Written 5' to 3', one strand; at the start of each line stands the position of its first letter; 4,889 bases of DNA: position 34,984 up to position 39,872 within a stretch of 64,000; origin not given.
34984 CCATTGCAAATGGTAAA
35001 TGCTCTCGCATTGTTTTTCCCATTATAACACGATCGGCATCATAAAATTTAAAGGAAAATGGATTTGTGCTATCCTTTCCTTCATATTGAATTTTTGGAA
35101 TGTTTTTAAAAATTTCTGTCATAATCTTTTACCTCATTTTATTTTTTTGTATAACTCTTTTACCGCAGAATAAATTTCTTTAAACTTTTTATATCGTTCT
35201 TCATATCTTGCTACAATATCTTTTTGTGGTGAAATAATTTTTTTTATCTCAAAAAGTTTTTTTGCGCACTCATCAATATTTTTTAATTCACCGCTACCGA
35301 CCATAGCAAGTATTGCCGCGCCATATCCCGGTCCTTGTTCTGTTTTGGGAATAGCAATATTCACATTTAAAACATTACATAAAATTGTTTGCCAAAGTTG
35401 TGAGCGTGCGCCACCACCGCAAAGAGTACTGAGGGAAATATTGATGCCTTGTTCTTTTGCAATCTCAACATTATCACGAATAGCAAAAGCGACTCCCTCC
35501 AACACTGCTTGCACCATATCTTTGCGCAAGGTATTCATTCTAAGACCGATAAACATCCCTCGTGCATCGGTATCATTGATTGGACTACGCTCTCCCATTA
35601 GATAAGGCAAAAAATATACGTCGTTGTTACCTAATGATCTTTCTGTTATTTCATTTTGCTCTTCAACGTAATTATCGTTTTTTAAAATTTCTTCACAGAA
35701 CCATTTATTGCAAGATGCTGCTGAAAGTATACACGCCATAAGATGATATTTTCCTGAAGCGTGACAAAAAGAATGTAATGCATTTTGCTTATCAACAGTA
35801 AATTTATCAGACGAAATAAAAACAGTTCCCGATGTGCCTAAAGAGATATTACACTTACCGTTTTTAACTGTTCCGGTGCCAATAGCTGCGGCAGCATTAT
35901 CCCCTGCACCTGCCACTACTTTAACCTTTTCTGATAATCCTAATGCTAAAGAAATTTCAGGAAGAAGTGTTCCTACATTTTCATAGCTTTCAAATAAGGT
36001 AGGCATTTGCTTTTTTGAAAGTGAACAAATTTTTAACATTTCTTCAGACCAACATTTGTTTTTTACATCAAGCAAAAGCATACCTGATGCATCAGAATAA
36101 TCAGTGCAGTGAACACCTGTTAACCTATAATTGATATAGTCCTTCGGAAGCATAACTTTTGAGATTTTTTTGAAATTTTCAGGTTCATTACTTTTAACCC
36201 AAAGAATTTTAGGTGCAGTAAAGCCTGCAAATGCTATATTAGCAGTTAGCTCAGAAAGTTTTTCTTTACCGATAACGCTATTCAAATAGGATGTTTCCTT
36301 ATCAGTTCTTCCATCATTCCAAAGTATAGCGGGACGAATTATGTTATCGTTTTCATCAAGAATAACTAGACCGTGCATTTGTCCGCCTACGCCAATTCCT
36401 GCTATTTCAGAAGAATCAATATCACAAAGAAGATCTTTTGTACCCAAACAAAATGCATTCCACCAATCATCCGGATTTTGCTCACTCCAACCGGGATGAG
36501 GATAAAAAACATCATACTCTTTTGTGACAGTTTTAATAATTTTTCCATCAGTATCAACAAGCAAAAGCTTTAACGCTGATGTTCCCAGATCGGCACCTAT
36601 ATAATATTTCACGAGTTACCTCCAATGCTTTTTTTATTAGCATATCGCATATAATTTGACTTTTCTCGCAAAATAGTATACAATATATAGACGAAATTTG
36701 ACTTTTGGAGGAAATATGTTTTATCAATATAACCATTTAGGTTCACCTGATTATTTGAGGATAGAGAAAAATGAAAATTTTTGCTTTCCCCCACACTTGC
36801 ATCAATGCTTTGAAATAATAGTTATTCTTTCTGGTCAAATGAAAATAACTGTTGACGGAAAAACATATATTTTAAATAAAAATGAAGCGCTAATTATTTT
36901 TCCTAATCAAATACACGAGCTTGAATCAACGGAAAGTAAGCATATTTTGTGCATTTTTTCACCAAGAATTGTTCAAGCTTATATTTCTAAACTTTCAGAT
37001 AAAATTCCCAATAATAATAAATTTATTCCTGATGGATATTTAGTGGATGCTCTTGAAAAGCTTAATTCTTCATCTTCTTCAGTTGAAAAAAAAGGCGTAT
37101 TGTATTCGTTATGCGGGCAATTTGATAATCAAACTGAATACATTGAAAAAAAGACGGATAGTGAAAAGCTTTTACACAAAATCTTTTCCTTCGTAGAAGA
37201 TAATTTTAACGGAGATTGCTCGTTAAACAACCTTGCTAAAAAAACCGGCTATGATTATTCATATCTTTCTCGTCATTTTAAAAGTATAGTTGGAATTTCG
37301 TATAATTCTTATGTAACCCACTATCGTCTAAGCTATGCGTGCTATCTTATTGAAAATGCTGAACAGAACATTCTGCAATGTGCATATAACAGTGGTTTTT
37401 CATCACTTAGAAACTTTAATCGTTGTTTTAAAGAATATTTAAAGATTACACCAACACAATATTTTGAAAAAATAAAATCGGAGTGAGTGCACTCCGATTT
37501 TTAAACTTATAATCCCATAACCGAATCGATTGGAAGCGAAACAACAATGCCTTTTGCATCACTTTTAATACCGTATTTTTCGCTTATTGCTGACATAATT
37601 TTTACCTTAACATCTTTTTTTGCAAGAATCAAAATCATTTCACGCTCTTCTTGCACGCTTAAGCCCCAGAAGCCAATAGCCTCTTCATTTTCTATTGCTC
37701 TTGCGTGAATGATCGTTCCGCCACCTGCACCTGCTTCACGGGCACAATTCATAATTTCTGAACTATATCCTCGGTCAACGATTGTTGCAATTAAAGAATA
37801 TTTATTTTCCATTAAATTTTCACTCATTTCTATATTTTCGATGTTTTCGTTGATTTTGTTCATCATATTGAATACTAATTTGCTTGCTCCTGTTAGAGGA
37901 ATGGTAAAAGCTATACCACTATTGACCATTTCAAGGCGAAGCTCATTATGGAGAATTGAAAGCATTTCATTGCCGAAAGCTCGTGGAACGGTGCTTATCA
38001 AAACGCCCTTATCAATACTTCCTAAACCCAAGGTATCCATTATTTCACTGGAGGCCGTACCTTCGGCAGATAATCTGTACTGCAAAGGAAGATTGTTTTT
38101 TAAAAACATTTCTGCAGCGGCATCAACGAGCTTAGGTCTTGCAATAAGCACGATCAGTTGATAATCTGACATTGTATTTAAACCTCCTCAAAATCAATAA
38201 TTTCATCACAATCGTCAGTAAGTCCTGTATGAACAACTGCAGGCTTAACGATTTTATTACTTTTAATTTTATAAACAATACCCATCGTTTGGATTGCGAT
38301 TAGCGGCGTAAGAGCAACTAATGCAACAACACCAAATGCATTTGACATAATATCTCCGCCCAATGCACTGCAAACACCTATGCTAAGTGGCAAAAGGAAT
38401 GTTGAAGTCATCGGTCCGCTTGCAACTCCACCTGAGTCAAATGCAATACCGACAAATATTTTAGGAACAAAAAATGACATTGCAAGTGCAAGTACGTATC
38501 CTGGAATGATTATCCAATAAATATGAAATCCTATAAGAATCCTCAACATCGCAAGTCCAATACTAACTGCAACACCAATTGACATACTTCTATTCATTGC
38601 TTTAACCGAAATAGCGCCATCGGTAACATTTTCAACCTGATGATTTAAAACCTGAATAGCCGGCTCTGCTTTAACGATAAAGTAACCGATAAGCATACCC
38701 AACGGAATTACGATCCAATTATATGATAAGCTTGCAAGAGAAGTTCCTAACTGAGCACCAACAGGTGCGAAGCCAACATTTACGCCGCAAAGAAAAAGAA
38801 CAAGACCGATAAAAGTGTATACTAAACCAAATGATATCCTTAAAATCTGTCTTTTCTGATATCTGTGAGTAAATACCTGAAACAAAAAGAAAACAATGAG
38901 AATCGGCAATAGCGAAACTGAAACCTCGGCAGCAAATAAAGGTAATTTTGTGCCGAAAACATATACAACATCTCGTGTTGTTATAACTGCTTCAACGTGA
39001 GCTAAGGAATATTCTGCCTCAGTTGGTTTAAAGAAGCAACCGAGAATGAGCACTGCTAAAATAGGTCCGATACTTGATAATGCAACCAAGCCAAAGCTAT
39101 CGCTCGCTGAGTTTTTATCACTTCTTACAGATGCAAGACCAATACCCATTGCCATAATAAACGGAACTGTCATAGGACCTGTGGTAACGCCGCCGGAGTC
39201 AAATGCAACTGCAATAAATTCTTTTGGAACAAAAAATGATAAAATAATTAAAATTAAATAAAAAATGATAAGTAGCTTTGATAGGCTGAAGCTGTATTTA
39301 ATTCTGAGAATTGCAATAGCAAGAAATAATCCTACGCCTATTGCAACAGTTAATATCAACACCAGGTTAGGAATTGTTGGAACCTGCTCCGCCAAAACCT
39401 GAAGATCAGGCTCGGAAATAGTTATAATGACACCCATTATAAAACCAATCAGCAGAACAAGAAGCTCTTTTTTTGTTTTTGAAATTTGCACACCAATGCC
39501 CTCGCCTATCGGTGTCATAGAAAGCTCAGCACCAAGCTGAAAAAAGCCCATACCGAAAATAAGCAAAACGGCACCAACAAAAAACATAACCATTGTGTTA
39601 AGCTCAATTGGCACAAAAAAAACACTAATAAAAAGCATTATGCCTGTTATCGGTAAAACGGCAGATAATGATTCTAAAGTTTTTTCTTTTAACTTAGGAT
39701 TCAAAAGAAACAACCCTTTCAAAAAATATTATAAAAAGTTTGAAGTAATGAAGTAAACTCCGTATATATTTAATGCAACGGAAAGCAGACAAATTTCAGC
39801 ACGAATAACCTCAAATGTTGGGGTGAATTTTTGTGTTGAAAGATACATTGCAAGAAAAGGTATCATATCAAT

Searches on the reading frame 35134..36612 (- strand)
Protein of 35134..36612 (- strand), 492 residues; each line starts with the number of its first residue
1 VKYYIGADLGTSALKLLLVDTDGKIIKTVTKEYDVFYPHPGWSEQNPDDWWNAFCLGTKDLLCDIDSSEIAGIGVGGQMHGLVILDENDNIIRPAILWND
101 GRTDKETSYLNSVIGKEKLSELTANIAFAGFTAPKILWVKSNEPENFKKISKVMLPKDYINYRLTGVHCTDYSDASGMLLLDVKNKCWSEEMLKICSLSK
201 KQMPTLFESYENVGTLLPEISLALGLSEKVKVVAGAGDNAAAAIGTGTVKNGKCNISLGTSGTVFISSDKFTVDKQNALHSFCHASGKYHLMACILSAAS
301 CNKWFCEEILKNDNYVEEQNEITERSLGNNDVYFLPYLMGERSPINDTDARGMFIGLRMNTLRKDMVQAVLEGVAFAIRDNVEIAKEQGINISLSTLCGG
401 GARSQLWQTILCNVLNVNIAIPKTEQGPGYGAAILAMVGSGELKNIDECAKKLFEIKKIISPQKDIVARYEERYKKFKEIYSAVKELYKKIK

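Call 38: search_protein_families(library=pfam, proteins=[window:35134-36612:-], max_evalue=0.000001)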
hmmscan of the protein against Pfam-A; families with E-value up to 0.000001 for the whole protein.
window:35134-36612:- (492 aa): 2 families
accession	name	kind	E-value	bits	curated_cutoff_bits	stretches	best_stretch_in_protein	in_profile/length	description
PF00370.27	FGGY_N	-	1e-73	248.4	28.8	1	3-245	1-245/245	FGGY family of carbohydrate kinases, N-terminal domain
PF02782.22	FGGY_C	-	1.6e-34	119.9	27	1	255-439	2-197/198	FGGY family of carbohydrate kinases, C-terminal domain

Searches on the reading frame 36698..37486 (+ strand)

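Call 38: search_protein_families(library=pfam, proteins=[window:36698-37486:+], max_evalue=0.000001)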
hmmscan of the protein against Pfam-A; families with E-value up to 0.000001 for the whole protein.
window:36698-37486:+ (262 aa): 4 families
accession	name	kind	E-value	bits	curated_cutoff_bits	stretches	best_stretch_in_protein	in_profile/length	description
PF12833.13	HTH_18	-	1.7e-18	67.1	33.6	1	179-257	1-79/80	Helix-turn-helix domain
PF00165.29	HTH_AraC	-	8.4e-17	61.3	26.6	1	167-206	2-41/42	Bacterial regulatory helix-turn-helix proteins, AraC family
PF02311.25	AraC_binding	-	1.9e-10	41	21.1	1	23-96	8-85/135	AraC-like ligand binding domain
PF07883.17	Cupin_2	-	1.1e-09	38.3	27.2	1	30-86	11-69/70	Cupin domain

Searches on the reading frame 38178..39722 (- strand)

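Call 39: search_protein_families(library=pfam, proteins=[window:38178-39722:-], max_evalue=0.001)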
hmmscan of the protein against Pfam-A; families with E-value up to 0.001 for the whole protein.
window:38178-39722:- (514 aa): 1 family
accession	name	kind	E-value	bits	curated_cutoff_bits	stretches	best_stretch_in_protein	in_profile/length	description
PF07556.16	DUF1538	-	6.6e-142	470.4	22.6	2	274-483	1-211/211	Protein of unknown function (DUF1538)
